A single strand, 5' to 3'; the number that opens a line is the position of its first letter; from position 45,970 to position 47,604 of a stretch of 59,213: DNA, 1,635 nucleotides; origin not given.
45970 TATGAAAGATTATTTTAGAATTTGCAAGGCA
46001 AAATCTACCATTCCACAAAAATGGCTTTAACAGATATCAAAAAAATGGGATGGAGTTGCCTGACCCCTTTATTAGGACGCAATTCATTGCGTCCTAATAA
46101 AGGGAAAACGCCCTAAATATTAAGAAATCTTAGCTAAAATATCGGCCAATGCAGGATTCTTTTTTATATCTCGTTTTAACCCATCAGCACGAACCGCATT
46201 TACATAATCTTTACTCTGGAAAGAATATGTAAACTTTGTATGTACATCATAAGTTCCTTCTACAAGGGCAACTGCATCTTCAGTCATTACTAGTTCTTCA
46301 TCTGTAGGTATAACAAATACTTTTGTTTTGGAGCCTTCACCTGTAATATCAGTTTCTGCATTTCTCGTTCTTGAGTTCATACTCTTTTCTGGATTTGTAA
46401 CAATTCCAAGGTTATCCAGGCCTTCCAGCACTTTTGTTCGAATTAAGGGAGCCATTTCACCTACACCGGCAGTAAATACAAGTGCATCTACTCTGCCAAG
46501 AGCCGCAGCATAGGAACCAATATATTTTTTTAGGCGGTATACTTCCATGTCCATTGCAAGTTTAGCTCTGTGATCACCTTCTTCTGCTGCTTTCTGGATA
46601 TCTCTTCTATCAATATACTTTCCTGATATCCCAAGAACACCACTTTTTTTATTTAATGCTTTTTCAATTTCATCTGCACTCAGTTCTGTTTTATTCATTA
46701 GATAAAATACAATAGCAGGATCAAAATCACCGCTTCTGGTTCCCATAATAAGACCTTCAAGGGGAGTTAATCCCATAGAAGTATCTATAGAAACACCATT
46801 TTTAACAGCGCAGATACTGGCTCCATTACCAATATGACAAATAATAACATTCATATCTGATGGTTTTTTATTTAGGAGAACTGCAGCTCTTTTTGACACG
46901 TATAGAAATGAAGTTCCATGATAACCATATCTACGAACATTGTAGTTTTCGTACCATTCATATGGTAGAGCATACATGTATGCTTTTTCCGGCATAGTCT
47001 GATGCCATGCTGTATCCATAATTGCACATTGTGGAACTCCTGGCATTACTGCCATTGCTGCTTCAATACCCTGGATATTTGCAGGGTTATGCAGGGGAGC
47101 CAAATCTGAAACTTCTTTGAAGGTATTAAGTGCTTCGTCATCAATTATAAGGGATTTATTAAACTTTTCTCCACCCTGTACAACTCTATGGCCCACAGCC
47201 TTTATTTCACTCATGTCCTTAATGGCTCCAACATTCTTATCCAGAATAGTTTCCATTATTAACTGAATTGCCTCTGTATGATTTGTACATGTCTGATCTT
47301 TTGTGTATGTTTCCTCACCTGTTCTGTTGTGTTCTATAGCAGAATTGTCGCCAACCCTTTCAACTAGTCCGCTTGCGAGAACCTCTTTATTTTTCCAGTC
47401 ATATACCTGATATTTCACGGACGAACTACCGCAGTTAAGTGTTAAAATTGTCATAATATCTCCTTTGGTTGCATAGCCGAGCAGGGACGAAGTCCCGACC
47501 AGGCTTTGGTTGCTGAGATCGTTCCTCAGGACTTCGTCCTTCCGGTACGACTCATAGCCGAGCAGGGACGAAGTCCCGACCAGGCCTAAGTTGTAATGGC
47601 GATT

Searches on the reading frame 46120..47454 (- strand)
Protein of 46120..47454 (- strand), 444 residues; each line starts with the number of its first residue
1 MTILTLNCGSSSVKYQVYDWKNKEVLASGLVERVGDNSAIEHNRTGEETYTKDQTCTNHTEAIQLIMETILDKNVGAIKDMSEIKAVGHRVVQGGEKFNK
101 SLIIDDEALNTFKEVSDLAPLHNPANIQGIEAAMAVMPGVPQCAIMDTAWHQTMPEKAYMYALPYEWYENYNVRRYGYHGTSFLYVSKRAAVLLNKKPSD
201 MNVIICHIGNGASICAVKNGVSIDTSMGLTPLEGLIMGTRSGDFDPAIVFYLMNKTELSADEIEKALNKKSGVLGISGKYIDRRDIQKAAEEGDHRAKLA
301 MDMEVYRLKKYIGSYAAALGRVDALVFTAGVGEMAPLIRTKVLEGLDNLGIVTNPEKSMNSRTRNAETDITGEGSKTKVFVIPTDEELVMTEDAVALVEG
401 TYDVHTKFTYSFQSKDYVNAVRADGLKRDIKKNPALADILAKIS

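Call 95: search_protein_families(library=pfam, max_evalue=0.00001, proteins=[window:46120-47454:-])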
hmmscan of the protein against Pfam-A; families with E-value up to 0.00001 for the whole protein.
window:46120-47454:- (444 aa): 1 family
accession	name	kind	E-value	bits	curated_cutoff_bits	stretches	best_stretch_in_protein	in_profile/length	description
PF00871.23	Acetate_kinase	-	3.6e-152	507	22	1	3-391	2-391/392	Acetokinase family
